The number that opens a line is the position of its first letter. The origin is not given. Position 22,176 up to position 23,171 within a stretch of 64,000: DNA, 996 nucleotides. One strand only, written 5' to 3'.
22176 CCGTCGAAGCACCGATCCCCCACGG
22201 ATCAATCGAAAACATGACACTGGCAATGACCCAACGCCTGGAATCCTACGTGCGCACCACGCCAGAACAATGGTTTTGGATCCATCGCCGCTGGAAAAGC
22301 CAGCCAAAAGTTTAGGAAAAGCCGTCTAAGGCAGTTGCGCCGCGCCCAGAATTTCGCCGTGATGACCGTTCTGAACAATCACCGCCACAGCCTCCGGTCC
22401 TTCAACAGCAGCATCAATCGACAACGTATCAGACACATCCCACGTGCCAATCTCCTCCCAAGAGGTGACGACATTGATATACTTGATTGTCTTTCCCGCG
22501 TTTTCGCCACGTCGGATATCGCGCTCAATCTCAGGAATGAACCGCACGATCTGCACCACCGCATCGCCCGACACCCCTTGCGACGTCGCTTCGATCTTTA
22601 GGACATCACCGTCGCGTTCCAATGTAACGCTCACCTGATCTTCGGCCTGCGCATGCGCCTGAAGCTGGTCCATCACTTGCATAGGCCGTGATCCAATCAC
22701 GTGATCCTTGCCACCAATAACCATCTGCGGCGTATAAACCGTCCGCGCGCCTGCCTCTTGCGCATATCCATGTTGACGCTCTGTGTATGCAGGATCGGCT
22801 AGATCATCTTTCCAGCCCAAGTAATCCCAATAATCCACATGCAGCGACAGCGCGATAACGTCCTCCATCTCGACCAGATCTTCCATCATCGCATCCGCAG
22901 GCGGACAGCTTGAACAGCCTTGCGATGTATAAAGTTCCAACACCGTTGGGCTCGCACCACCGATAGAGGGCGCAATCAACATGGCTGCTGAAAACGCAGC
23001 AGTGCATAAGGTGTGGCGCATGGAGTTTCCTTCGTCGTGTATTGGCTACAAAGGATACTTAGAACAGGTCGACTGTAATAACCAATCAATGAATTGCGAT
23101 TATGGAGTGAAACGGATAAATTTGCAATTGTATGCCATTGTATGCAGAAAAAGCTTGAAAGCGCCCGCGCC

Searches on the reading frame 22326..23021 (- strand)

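Call 53: search_protein_families(library=pfam, proteins=[window:22326-23021:-], max_evalue=0.001)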
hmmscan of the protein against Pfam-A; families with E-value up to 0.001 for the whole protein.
window:22326-23021:- (231 aa): 1 family
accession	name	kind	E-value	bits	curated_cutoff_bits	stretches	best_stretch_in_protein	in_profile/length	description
PF06764.17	DUF1223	-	3.8e-62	210.4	30.7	1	27-217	1-202/202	Protein of unknown function (DUF1223)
